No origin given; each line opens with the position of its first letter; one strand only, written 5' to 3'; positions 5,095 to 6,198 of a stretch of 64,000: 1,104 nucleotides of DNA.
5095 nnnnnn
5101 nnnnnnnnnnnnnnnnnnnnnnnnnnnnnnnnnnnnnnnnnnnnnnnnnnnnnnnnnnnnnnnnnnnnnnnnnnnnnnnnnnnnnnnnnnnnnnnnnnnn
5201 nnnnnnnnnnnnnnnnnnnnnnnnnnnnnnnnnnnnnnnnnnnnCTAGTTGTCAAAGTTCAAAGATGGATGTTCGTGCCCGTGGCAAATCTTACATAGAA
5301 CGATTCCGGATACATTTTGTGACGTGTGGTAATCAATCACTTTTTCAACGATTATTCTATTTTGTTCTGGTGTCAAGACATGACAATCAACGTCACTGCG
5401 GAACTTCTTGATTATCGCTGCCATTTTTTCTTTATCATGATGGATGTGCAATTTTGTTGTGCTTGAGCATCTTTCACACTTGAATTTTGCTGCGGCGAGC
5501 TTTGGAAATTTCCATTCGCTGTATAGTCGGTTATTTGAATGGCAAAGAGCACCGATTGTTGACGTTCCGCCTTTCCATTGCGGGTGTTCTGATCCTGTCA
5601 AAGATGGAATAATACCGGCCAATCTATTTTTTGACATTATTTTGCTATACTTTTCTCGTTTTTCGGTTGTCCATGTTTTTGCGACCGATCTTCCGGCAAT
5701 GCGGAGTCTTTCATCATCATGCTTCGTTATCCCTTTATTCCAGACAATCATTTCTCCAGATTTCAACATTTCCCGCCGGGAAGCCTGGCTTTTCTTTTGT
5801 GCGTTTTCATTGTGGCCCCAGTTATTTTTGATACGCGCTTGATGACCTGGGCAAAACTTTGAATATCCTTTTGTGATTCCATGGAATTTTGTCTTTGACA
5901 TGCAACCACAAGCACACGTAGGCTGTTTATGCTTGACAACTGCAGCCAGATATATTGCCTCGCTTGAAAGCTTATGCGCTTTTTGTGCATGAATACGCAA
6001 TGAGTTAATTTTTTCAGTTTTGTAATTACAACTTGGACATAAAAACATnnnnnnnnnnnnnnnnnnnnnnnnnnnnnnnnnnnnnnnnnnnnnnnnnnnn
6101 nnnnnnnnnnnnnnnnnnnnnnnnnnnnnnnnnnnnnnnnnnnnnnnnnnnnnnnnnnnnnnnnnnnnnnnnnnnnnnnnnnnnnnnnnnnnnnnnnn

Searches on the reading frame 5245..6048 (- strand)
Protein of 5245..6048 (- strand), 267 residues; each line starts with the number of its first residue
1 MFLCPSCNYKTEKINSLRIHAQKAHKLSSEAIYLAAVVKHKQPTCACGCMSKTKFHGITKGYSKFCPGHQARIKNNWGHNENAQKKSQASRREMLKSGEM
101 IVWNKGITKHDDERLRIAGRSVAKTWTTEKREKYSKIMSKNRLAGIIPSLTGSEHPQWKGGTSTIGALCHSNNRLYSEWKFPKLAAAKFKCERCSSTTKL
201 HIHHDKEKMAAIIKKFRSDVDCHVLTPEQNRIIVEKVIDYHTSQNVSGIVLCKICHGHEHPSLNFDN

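Call 5: search_protein_families(library=pfam, proteins=[window:5245-6048:-], max_evalue=0.01)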
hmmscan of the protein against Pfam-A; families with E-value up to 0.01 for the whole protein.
window:5245-6048:- (267 aa): 2 families
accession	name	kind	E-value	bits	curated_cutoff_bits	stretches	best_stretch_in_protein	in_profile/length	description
PF13909.12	zf-H2C2_5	-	0.00084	19.3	27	0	4-26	3-25/26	C2H2-type zinc-finger domain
PF09961.14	DUF2195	-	0.0071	16.7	25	0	20-52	31-62/117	Uncharacterized protein conserved in bacteria (DUF2195)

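Call 7: search_protein_families(library=phrogs, proteins=[window:5245-6048:-], max_evalue=0.01)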
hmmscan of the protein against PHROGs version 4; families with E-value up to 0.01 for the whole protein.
window:5245-6048:- (267 aa): 1 family
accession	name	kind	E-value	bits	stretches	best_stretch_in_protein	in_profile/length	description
phrog_9929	-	other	0.0062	17.9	0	1-28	1-28/79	zinc-finger domain protein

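Call 10: search_dna_similar(query=window:5245-6048:-, collection=phages, mode=protein, max_rows=30, max_evalue=0.001)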
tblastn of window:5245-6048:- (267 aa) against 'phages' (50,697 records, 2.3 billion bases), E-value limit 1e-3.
Records with a match: 12; places in all: 12; records where one place covers at least 80% of the query: 0.
Best place of each record, by identity: <60% 12.
By first word of the organism name: Bacillus 12.
By host as written in the record: Bacillus subtilis 4; Bacillus subtilis subsp. subtilis str. 168 4; Bacillus subtilis BEST7003 2; Bacillus subtilis str. 168 1; - 1.
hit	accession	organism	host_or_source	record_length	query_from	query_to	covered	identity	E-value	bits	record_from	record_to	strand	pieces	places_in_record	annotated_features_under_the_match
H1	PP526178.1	Bacillus phage phi3T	Bacillus subtilis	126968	150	220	27%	33.8%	5e-4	47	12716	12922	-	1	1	record has no annotation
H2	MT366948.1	Bacillus phage Hyb3phi3Ts-SPbeta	Bacillus subtilis subsp. subtilis str. ...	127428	150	220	27%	33.8%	5e-4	47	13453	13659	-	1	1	hypothetical protein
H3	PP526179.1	Bacillus phage phi3T-SPBeta hybrid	Bacillus subtilis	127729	150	220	27%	33.8%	5e-4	47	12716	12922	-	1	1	record has no annotation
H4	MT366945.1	Bacillus phage phi3Ts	Bacillus subtilis subsp. subtilis str. ...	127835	150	220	27%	33.8%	5e-4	47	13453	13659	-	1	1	hypothetical protein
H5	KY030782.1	Bacillus phage phi3T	Bacillus subtilis str. 168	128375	150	220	27%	33.8%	5e-4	47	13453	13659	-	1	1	hypothetical protein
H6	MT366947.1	Bacillus phage Hyb2phi3Ts-SPbeta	Bacillus subtilis subsp. subtilis str. ...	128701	150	220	27%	33.8%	5e-4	47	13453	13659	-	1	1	hypothetical protein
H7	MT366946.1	Bacillus phage Hyb1phi3Ts-SPbeta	Bacillus subtilis subsp. subtilis str. ...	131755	150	220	27%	33.8%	5e-4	47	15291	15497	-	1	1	hypothetical protein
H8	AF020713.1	Bacillus phage SPBc2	-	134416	150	220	27%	33.8%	5e-4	47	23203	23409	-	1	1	yomD: hypothetical protein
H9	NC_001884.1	Bacillus phage SPBc2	Bacillus subtilis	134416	150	220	27%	33.8%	5e-4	47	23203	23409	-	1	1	yomD: endonuclease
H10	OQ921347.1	Bacillus phage SPbetaL7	Bacillus subtilis BEST7003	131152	150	220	27%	33.8%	6e-4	47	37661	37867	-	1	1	hypothetical protein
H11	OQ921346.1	Bacillus phage SPbetaL6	Bacillus subtilis BEST7003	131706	150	220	27%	33.8%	6e-4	47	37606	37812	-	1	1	hypothetical protein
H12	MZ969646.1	Bacillus phage BUCT082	Bacillus subtilis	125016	150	220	27%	33.8%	7e-4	47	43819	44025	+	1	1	hypothetical protein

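Call 13: find_related_loci(query=window:5245-6048:-, collection=viral_contigs, flank=4000)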
Query window:5245-6048:- (267 aa) in viral_contigs; peptide patterns used: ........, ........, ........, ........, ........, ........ (x = any residue, [..] = any of these).
18 stretches matched a pattern; 14 encode a relative of the query (tblastn E <= 1e-3); 14 distinct loci.
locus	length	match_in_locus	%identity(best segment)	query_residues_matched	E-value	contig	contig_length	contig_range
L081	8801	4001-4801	87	1-267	8e-161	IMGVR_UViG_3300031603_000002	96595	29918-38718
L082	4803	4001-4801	53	1-266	1e-88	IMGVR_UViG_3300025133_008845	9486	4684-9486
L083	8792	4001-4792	45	1-265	1e-80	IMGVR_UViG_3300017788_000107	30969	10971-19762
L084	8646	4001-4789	43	1-265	1e-75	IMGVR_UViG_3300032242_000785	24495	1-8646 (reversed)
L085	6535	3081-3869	43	1-265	2e-75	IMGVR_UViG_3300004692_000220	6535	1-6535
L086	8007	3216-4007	44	2-265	2e-68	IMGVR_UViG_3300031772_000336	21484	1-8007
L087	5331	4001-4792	44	2-265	2e-68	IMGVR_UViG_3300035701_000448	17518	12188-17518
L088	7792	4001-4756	44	4-260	6e-64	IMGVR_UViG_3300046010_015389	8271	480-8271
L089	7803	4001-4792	41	2-265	6e-63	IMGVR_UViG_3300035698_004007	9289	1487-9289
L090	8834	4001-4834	39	1-263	5e-59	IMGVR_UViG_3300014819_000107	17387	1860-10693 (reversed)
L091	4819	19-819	36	13-260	2e-52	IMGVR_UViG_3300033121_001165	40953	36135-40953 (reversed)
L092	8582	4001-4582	38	2-127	1e-24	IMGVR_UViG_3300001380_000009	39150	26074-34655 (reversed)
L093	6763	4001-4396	36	2-126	2e-21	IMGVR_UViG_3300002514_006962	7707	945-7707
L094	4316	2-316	37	29-126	1e-16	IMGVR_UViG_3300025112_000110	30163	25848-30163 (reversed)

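Call 19: find_homologous_proteins(query=window:5245-6048:-, max_evalue=0.001)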
Query window:5245-6048:- (267 aa): 171 proteins with E <= 0.001 among 363 candidates; the best 120 are listed.
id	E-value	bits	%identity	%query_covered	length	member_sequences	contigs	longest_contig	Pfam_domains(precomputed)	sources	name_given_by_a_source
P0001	3.8e-181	618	100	100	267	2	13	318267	-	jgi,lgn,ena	jgi:hypothetical protein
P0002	4.1e-92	326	53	100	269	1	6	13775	-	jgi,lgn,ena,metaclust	metaclust:\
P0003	4.1e-84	300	51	98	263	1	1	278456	-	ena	-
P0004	7.2e-83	296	53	99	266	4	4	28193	-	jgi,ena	-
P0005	3.5e-81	291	53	98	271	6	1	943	-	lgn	-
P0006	6.5e-81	290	48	99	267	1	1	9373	-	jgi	-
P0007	1.7e-79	285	51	100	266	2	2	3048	-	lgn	-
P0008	6.8e-79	283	49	98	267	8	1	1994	-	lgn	-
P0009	1.5e-78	282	49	99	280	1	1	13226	-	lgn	-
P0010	1.9e-76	275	51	99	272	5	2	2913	-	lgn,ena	-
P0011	5.6e-76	274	48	99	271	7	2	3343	-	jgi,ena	jgi:hypothetical protein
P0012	1.3e-75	272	51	99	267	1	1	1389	-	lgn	-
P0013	2.1e-75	272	45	100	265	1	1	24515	-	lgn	-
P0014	6.5e-75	270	45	99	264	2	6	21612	-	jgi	jgi:hypothetical protein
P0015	3.7e-74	268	48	98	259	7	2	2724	-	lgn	-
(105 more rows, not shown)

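Call 21: search_solved_structures(query=A1, max_evalue=1, show_alignments=2)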
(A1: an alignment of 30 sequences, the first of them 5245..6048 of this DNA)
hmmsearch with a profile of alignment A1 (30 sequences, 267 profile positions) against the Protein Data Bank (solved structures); distinct sequences matched with E-value up to 1: 28.
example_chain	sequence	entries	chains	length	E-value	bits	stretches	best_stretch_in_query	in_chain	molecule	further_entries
2i13_A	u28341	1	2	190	0.00011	24.9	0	2-25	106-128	Aart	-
1mey_C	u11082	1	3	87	0.0026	20.4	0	2-26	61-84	CONSENSUS ZINC FINGER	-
7mc1_A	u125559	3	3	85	0.0043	19.7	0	2-26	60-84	Isoform 2 of Zinc finger and BTB domain-containing protein 17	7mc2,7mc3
5yj3_C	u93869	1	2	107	0.0055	19.3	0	3-25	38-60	Telomere zinc finger-associated protein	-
8jq0_A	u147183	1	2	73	0.014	18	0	3-25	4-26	HKR3 protein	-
7ysf_A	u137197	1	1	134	0.018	17.7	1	2-26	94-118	Zinc finger protein 524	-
9dei_F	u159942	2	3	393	0.022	17.4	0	2-33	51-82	RNA-editing complex protein MP42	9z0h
8dtu_C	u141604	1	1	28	0.029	17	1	2-26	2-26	B-cell lymphoma/leukemia 11A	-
8dtn_B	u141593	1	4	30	0.036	16.6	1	2-26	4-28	B-cell lymphoma/leukemia 11A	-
1x5w_A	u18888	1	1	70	0.071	15.7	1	2-27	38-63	Zinc finger protein 64, isoforms 1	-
7znf_A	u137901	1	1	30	0.087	15.4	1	2-27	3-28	ZINC FINGER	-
2dmi_A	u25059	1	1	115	0.14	14.7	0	2-27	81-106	Teashirt homolog 3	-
2yt9_A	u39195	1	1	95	0.17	14.5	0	2-27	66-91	zinc finger-containing protein 1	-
8tho_A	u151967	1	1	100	0.17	14.4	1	2-26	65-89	B-cell lymphoma/leukemia 11A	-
9e6s_A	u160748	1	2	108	0.18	14.4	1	2-26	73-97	B-cell lymphoma/leukemia 11A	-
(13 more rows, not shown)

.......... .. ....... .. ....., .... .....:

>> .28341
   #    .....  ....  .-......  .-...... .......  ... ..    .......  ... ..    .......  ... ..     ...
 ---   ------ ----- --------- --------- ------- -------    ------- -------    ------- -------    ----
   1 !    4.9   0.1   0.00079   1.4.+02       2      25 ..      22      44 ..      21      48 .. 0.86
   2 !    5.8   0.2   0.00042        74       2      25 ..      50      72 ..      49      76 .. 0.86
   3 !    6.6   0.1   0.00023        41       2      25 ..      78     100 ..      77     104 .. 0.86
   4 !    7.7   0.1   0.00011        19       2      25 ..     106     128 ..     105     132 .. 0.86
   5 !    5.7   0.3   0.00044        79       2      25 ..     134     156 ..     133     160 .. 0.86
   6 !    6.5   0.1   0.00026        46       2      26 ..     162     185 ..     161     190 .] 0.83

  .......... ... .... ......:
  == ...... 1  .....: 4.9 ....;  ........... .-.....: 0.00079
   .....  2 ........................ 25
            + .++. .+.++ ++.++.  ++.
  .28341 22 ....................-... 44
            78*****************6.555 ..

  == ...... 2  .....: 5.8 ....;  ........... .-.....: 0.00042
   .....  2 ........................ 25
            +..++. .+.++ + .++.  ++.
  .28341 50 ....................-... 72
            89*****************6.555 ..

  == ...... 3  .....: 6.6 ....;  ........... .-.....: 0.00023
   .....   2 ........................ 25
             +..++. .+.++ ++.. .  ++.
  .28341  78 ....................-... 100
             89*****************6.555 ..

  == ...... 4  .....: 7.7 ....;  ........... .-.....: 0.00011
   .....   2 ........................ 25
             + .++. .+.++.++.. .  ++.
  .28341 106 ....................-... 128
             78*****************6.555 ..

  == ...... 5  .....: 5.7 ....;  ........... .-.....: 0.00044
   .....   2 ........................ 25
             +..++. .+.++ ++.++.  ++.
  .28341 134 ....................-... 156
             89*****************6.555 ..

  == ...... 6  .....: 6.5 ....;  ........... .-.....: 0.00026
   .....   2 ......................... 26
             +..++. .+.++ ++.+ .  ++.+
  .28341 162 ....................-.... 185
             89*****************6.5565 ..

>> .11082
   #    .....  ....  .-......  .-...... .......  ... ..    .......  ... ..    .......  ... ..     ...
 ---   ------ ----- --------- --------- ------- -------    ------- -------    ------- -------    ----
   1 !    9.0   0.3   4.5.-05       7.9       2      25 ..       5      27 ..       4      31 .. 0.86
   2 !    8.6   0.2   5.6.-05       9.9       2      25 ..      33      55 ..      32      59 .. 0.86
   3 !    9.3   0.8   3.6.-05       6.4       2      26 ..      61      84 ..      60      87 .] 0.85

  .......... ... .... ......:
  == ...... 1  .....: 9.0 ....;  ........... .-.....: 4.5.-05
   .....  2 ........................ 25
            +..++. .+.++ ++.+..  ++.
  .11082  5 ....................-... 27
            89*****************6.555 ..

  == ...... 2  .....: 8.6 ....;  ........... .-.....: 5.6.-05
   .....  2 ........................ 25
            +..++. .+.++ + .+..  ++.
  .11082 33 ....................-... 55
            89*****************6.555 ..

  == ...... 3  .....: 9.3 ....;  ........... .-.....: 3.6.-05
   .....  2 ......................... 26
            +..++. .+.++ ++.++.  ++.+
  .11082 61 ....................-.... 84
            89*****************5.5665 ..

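Call 22: search_protein_families(library=pfam, alignment_id=A1, max_evalue=1)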
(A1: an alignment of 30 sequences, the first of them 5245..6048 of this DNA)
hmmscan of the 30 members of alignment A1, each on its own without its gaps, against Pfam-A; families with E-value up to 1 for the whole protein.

A. member 1, window:5245-6048:- (267 aa): 11 families
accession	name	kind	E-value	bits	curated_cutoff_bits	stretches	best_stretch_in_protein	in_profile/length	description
PF13909.12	zf-H2C2_5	-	0.00084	19.3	27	1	4-26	3-25/26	C2H2-type zinc-finger domain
PF09961.14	DUF2195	-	0.0071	16.7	25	1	20-52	31-62/117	Uncharacterized protein conserved in bacteria (DUF2195)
PF23225.1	zf-C2H2_7th_ZNF462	-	0.026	14.7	27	1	2-25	5-28/42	Zinc finger protein 462, seventh C2H2 zinc finger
PF22477.2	RepD-like_N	-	0.05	14.5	25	1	187-240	34-86/87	Replication initiation protein, N-terminal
PF18387.7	zf_C2H2_ZHX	-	0.05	13.8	27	1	1-40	4-41/53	Zinc-fingers and homeoboxes C2H2 finger domain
PF16293.11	zf-C2H2_9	-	0.11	12.9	29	1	1-27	1-27/59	C2H2 type zinc-finger (1 copy)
PF18414.7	zf_C2H2_10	-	0.15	12.1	25.6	1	2-20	3-21/26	C2H2 type zinc-finger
PF24094.1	DEATH_SH3BP4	-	0.26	11.7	27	1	186-226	54-90/107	SH3BP4, DEATH domain-like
PF05129.18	Zn_ribbon_Elf1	-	0.47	11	29.8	1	185-213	19-47/79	Transcription elongation factor Elf1 like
PF01844.29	HNH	-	0.66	10.6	21.4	0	191-204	1-18/47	HNH endonuclease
PF23612.1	zf-C2H2_ZN142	-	0.79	10.2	27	1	3-25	2-24/27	ZN142 C2H2 zinc finger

B. families by the number of members that match (of 30 scanned): 65 families (the first 25 are shown)
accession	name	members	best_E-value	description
PF13894.12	zf-C2H2_4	16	0.00068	C2H2-type zinc finger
PF00096.32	zf-C2H2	13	0.00066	Zinc finger, C2H2 type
PF18387.7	zf_C2H2_ZHX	10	0.006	Zinc-fingers and homeoboxes C2H2 finger domain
PF13912.12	zf-C2H2_6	8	4.6e-05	C2H2-type zinc finger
PF23225.1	zf-C2H2_7th_ZNF462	7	0.00047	Zinc finger protein 462, seventh C2H2 zinc finger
PF05129.18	Zn_ribbon_Elf1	7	0.0028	Transcription elongation factor Elf1 like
PF18414.7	zf_C2H2_10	6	0.0014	C2H2 type zinc-finger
PF23320.1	Zn_SUZ12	5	0.004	Polycomb protein SUZ12-like, Zn domain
PF23783.1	Zn_ribbon_TiaS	5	0.014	TiaS C-terminal zinc ribbon domain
PF05605.18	zf-Di19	4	6.2e-05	Drought induced 19 protein (Di19), zinc-binding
PF23108.1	Zf-C2H2_ZNF451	4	0.0043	Two consecutive Zinc fingers C2H2 type, ZNF451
PF18439.7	zf_UBZ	4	0.005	Ubiquitin-Binding Zinc Finger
PF16293.11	zf-C2H2_9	4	0.01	C2H2 type zinc-finger (1 copy)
PF09723.15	Zn_ribbon_8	4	0.012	Zinc ribbon domain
PF23382.1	DUF7097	3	0.0001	Family of unknown function (DUF7097)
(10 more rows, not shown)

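Call 24: find_related_loci(query=A1, collection=viral_contigs, flank=3000)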
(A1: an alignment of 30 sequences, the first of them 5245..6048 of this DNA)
Query A1 (267 aa) in viral_contigs; peptide patterns used: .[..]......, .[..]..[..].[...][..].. (x = any residue, [..] = any of these).
598 stretches matched a pattern (row limit reached: there are more); 217 encode a relative of the query (tblastn E <= 1e-3); the best 80 are kept; 80 distinct loci.
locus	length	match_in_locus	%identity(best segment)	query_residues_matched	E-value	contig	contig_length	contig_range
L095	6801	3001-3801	87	1-267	4e-160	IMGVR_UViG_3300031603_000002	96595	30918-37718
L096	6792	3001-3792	45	1-265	7e-80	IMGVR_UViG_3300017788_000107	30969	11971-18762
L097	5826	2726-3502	50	2-265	1e-79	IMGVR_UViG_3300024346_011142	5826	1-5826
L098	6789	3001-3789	43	1-265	6e-75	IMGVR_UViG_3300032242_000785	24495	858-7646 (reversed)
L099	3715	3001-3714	46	1-240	5e-70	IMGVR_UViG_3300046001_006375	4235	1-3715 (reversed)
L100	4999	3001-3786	42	1-264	3e-69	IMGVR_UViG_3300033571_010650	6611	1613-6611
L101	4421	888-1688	41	1-266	2e-69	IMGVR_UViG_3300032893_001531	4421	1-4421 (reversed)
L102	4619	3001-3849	40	1-265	1e-68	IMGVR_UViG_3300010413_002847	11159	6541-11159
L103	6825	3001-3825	41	4-265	2e-68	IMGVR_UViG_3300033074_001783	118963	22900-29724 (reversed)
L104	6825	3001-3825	41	4-265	2e-68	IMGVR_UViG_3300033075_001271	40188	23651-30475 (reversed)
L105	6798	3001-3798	43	2-265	8e-68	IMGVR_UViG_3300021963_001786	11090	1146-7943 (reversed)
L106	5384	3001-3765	43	2-262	1e-67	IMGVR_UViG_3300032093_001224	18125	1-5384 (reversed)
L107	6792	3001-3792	44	2-265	1e-67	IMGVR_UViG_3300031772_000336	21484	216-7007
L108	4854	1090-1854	43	2-262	1e-67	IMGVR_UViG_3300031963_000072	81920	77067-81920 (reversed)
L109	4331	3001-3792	44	2-265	1e-67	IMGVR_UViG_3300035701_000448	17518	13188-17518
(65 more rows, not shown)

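Call 27: predict_structure(alignment_id=A1)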
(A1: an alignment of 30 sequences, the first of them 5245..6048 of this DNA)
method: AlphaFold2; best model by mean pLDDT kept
length: 267 residues; sequences in the alignment: 30
mean_pLDDT: 87.6   pTM: 0.44
mean pLDDT of the five models: 87.6, 86.4, 85.9, 85.6, 84.0
residues with pLDDT >= 90: 150; 70-90: 97; 50-70: 19; < 50: 1
segments of 3 or more residues with pLDDT < 50: none
pLDDT, mean of each block of 10 residues (from residue 1): 94 95 96 93 89 93 87 63 79 84 72 84 89 92 87 68 84 96 98 97 94 88 84 96 97 92 68
secondary structure, 60 per line:
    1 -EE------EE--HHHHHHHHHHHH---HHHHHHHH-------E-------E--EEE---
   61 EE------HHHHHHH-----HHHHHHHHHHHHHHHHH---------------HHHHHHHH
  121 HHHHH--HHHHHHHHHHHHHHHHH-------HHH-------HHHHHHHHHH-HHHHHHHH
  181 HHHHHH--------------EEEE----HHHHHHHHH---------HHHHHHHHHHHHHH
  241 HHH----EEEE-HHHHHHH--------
elements in order: H14-25 H29-36 E55-57 H69-75 H81-97 H113-125 H128-144 H162-171 H173-186 E201-204 H209-217 H227-243 E248-251 H253-259
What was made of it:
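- On Free-standing HNH homing endonuclease: AlphaFold model pLDDT 87.6 (call 27).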

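Call 31: fold_search(model_id=the predicted structure, library=pdb)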
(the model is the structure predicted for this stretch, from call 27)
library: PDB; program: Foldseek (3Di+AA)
matches with E <= 10: 60; with E <= 0.001: 0
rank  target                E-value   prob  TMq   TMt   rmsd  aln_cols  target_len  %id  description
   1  9qgv_A                7.8e-01  0.82  0.23  0.48   2.8        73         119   20  SciA(H42Q) endonuclease from Escherichia phage T5 in complex with 10 bp DNA (GCGC sequence 2) (released 2026-03-25)
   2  9qgx_A                7.8e-01  0.80  0.23  0.47   2.9        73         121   20  SciA(H42A) endonuclease from Escherichia phage T5 in complex with 10 bp DNA (GCGC sequence 1) (released 2026-03-25)
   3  5yeg_B                1.3e+00  0.10  0.09  0.17  13.9        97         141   14  Crystal structure of CTCF ZFs4-8-Hs5-1a complex (released 2017-11-29)
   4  5kkq_D                2.5e+00  0.08  0.10  0.18  14.1       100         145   12  Homo sapiens CCCTC-binding factor (CTCF) ZnF3-7 and DNA complex structure (released 2017-05-24)
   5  2fus_A                2.5e+00  0.04  0.13  0.09  10.7       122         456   10  MUTATIONS OF FUMARASE THAT DISTINGUISH BETWEEN THE ACTIVE SITE AND A NEARBY DICARBOXYLIC ACID BINDING SITE (released 1997-07-23)
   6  1fur_A                2.6e+00  0.04  0.13  0.09  13.7       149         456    9  FUMARASE MUTANT H188N WITH BOUND SUBSTRATE L-MALATE AT PUTATIVE ACTIVATOR SITE (released 1997-07-23)
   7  6nzb_B                2.8e+00  0.03  0.10  0.08  13.3       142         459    8  Crystal structure of E. coli fumarase C S318A variant with closed SS Loop at 1.37 angstrom resolution (released 2019-09-25)
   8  6p3c_B                2.9e+00  0.02  0.10  0.08  13.6       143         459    8  E. coli fumarase mutant - T187A (released 2020-05-27)
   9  1yfe                  3.1e+00  0.04  0.14  0.09  13.9       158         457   11  Crystal structure of apo fumarase C from Escherichia coli (released 2005-10-18)
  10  6nzc_B                3.1e+00  0.03  0.11  0.07  14.4       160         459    8  Crystal structure of E. coli fumarase C N326A variant with closed SS Loop at 1.40 angstrom resolution (released 2019-09-25)
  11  6os7_B                3.1e+00  0.02  0.10  0.08  13.6       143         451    8  E. coli fumarase mutant - R126A (released 2020-05-06)
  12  6os7_A                3.3e+00  0.02  0.10  0.08  13.5       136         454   10  E. coli fumarase mutant - R126A (released 2020-05-06)
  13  8ffz_A                3.5e+00  0.12  0.10  0.09   9.5        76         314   24  TFIIIA-TFIIIC-Brf1-TBP complex bound to 5S rRNA gene (released 2023-06-21)
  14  6nza_A                3.5e+00  0.02  0.11  0.08  10.3       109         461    8  Crystal structure of E. coli fumarase C K324A variant with closed SS Loop at 1.41 angstrom resolution (released 2019-09-25)
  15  6nza_B                3.5e+00  0.02  0.11  0.08  10.4       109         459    9  Crystal structure of E. coli fumarase C K324A variant with closed SS Loop at 1.41 angstrom resolution (released 2019-09-25)
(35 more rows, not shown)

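Call 64: find_encoding_contigs(protein=P0001, flank=1500, max_places=5)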
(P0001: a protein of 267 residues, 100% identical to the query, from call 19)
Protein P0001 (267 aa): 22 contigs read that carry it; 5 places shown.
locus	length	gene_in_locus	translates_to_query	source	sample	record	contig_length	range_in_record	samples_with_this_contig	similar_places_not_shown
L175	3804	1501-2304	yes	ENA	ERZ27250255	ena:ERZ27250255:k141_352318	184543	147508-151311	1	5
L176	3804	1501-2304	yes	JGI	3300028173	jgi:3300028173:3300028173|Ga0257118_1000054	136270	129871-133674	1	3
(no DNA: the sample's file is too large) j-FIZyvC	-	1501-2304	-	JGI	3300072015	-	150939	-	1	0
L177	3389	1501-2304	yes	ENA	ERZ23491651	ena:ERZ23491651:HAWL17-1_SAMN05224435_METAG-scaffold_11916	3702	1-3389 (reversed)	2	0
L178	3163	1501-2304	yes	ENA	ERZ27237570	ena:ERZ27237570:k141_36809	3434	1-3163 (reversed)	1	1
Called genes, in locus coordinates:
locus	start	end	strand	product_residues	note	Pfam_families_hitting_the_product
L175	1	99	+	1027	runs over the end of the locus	PF04984:Phage_sheath_1, PF17482:Phage_sheath_1C (weak)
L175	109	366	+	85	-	-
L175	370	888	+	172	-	-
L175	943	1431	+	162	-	-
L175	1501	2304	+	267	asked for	-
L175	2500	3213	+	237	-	-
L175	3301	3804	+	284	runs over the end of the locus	PF12322:T4_baseplate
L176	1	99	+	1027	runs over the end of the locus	PF04984:Phage_sheath_1, PF17482:Phage_sheath_1C (weak)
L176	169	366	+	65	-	-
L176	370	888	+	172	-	-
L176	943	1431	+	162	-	-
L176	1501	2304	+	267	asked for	-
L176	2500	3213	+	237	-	-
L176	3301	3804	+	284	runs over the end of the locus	PF12322:T4_baseplate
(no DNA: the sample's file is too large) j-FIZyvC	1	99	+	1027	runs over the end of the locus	PF04984:Phage_sheath_1, PF17482:Phage_sheath_1C (weak)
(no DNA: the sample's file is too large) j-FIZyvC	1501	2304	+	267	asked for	-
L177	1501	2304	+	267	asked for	-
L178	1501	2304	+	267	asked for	-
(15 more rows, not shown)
